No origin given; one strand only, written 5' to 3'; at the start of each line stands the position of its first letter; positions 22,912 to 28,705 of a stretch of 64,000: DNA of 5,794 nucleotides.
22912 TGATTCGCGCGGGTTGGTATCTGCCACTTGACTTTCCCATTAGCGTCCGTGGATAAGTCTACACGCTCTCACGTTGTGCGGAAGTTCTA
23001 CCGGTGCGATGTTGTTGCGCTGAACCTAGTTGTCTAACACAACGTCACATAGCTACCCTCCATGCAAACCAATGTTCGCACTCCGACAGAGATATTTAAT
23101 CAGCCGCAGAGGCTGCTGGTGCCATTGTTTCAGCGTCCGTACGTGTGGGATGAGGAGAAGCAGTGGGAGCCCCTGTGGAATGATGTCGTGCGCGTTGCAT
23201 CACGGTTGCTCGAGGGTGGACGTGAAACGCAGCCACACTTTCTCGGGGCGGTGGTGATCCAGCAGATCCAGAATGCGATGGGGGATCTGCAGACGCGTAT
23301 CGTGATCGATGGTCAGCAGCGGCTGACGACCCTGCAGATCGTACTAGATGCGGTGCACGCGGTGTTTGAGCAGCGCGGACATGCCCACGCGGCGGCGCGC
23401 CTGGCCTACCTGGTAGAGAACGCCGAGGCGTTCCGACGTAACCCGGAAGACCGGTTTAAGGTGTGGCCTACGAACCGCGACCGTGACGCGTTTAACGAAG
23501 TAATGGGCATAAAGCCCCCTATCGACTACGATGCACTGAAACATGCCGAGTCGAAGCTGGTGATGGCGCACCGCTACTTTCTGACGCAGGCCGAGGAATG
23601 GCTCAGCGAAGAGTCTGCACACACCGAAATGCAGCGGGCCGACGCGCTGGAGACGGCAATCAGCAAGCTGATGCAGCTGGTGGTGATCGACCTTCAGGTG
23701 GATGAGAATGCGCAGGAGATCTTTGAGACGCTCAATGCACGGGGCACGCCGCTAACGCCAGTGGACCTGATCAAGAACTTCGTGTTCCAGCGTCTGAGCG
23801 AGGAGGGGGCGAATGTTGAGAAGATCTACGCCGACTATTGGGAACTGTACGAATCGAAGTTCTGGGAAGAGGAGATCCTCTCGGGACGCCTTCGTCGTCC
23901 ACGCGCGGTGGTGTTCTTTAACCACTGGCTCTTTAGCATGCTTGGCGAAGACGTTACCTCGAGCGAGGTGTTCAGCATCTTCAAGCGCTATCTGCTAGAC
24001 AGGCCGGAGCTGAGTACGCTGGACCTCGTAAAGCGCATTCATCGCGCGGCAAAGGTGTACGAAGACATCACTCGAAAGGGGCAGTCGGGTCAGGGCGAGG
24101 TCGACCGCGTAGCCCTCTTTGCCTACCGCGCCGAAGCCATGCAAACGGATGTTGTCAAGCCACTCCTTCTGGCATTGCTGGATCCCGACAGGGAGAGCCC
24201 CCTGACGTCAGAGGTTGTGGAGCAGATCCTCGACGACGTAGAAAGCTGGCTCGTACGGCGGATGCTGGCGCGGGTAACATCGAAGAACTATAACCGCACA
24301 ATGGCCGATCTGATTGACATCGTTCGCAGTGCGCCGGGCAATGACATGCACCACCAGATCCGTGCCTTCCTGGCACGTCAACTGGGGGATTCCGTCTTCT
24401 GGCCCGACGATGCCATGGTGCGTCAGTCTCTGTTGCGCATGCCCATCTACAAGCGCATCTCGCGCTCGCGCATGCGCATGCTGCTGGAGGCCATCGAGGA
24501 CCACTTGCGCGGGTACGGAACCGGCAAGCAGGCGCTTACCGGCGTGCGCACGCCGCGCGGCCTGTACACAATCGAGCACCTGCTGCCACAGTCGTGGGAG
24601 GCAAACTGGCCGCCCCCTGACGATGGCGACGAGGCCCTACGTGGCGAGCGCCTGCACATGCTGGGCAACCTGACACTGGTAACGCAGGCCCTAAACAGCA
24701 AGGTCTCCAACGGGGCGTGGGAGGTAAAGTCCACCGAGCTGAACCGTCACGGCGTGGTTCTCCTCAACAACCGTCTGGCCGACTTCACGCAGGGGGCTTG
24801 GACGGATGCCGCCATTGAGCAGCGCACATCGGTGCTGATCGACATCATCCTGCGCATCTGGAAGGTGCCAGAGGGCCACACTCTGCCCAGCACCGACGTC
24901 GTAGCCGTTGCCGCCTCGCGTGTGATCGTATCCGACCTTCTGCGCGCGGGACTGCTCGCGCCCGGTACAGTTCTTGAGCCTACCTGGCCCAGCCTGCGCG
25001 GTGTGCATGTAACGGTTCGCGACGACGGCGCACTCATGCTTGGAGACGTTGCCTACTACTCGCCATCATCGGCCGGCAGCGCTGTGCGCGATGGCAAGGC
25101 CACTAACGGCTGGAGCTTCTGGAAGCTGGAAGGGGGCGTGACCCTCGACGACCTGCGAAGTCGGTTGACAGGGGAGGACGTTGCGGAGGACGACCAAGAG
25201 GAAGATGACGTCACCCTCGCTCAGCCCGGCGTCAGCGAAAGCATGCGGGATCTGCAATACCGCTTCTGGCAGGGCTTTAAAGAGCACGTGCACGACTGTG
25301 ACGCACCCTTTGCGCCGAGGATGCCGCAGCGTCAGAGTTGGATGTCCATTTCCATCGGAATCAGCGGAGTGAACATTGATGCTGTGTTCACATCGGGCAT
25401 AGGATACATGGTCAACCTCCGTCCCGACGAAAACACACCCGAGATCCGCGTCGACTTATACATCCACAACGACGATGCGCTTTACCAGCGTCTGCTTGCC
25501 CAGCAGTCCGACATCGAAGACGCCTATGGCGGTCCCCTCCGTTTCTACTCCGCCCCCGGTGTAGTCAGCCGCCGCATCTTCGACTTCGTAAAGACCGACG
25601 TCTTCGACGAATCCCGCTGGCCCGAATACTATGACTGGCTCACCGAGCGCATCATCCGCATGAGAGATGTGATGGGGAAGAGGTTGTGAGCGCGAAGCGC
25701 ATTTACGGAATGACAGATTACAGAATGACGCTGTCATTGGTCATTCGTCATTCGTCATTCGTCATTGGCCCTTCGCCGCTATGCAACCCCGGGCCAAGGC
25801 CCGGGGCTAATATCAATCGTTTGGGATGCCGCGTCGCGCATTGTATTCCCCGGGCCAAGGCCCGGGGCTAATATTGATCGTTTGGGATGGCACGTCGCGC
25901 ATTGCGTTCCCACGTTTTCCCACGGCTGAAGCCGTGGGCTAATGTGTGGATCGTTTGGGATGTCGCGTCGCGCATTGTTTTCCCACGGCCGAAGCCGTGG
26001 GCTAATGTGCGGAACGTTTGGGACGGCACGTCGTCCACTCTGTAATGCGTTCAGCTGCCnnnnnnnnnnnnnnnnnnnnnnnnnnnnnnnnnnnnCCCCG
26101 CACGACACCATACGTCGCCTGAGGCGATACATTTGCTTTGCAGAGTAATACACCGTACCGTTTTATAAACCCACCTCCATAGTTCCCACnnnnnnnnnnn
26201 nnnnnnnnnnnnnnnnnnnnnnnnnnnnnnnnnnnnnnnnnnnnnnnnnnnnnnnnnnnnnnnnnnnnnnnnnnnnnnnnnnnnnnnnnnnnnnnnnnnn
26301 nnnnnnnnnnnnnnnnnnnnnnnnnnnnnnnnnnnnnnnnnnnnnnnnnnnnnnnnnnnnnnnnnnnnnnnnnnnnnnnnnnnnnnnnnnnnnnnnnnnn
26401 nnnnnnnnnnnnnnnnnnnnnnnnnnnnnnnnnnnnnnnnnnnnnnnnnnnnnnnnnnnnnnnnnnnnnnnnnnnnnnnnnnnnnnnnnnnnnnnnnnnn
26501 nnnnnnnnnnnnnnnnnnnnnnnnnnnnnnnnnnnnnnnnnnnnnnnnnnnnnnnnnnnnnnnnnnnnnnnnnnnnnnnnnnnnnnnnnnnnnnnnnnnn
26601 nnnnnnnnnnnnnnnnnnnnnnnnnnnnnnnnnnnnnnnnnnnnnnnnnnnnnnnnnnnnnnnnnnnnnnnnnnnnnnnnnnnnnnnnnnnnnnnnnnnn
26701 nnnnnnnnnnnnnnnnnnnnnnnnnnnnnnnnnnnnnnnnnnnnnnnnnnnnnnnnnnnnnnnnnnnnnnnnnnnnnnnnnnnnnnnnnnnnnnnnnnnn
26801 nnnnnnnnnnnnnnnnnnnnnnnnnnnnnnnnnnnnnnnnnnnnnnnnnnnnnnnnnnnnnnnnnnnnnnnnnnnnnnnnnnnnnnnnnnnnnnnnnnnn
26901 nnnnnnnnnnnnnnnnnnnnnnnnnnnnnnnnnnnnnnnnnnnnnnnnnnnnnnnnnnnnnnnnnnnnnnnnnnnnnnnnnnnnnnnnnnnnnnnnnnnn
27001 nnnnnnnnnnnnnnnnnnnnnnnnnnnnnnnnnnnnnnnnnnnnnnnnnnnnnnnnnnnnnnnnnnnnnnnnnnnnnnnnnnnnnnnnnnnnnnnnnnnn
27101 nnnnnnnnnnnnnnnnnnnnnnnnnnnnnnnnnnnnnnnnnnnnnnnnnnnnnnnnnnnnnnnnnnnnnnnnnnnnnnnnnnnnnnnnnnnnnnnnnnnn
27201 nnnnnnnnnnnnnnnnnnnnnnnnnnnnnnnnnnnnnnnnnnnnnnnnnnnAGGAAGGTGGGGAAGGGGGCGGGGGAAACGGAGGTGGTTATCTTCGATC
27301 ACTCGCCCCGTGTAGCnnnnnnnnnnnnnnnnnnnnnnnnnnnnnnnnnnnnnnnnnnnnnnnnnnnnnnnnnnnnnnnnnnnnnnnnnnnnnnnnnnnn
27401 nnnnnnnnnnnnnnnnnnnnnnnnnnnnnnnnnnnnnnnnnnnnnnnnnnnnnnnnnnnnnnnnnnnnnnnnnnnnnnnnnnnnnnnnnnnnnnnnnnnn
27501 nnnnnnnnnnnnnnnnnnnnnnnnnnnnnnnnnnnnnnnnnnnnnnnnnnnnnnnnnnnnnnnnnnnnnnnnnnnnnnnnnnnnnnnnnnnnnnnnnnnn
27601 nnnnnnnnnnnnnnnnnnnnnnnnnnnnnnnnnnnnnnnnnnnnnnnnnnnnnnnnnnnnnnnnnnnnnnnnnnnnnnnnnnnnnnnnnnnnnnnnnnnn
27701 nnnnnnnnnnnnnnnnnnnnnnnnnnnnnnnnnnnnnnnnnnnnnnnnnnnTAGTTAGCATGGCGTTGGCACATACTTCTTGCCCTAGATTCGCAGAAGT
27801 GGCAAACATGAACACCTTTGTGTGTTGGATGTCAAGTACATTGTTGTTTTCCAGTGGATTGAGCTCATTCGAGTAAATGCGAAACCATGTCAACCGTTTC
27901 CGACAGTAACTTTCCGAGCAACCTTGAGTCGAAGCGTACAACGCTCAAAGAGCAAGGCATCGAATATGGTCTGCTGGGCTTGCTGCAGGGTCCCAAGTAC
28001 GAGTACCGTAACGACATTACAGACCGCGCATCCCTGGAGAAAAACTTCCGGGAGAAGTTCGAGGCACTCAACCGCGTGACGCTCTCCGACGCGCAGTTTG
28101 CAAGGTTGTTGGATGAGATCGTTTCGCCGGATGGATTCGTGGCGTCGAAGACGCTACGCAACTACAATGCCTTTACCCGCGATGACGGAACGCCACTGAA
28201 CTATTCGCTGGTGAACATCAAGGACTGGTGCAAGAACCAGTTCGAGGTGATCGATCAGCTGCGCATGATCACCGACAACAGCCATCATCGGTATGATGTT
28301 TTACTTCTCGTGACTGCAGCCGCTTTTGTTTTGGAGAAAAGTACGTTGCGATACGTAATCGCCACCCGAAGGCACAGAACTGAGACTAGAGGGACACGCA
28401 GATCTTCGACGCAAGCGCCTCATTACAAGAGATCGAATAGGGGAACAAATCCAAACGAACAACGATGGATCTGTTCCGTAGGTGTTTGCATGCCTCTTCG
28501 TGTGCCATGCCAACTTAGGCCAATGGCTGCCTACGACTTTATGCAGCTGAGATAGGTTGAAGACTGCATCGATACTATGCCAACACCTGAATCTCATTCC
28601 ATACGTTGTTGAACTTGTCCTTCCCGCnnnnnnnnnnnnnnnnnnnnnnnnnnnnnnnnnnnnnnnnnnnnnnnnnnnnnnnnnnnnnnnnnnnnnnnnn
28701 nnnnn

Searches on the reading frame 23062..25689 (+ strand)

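Call 30: search_protein_families(library=pfam, proteins=[window:23062-25689:+], max_evalue=0.001)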
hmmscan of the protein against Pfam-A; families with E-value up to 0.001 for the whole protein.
window:23062-25689:+ (875 aa): 5 families
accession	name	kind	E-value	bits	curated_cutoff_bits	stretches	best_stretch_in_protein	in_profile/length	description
PF03235.19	GmrSD_N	-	1.6e-38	133.3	33.2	1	10-242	3-199/199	GmrSD restriction endonuclease, N-terminal domain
PF14088.11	DUF4268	-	2.8e-23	82.9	27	1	731-873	1-138/140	Domain of unknown function (DUF4268)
PF07510.16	GmrSD_C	-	2.4e-21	76.5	23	1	447-594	1-137/138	GmrSD restriction endonucleases, C-terminal domain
PF18755.6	RAMA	-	2.8e-13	50.2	35.2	1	618-703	16-102/107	Restriction Enzyme Adenine Methylase Associated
PF14267.11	DUF4357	-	1.2e-05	25.5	38.4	1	654-695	14-54/54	Domain of unknown function (DUF4357)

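Call 31: search_protein_families(library=padloc, proteins=[window:23062-25689:+], max_evalue=0.00001)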
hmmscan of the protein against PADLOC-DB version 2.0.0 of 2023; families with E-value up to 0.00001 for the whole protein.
window:23062-25689:+ (875 aa): 37 families (the best 25 are shown)
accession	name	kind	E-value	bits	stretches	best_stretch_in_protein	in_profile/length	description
PDLC02693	Orf5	-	1.4e-89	299.5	1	11-600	2-542/543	Orf5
PDLC04155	HEC-06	-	3.9e-62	208.5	1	2-602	6-560/562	-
PDLC03655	mREase_IV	-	6.8e-61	204.5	1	2-517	2-519/629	Type IV methyl-directed restriction enzyme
PDLC04157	HEC-06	-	6.8e-57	191.3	1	16-601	21-556/558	-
PDLC04154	HEC-06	-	2.4e-53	179.7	1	1-602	7-566/569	-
PDLC02700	Orf5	-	8.8e-46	154.7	1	15-600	9-555/555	Orf5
PDLC02687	Orf5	-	6e-44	148.7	1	2-574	2-534/543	Orf5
PDLC02695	Orf5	-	9.9e-38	127.9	1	7-599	9-600/601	Orf5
PDLC02702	Orf5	-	8.9e-35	118.5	1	17-601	2-542/543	Orf5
PDLC02701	Orf5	-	1e-28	98.2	1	10-336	12-334/596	Orf5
PDLC02692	Orf5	-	9e-26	88.7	1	16-601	6-557/558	Orf5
PDLC02686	Orf5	-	4.4e-25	86.2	2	10-266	12-260/566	Orf5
PDLC02691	Orf5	-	2.9e-21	73.7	1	17-335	20-333/579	Orf5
PDLC04911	PDC-S11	-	8.3e-20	69.3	1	725-874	171-311/318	-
PDLC04912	PDC-S11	-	1.8e-19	68.1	1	728-873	173-308/313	-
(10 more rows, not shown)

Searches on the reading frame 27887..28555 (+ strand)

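Call 30: search_protein_families(library=pfam, proteins=[window:27887-28555:+], max_evalue=0.001)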
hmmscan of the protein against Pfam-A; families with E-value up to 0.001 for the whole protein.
window:27887-28555:+ (222 aa): 1 family
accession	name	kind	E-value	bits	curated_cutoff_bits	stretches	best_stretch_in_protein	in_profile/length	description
PF04313.20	HSDR_N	-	2.7e-14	54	25.1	1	40-143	37-135/198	Type I restriction enzyme R protein N terminus (HSDR_N)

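Call 31: search_protein_families(library=padloc, proteins=[window:27887-28555:+], max_evalue=0.00001)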
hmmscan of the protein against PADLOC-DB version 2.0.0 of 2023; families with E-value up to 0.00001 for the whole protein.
window:27887-28555:+ (222 aa): 2 families
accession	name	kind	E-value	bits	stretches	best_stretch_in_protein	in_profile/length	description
PDLC03048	REase_I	-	1.6e-34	117.3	1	21-144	5-127/976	Type I restriction enzyme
PDLC03043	REase_I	-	5.9e-08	30.2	1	24-149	35-164/313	Type I restriction enzyme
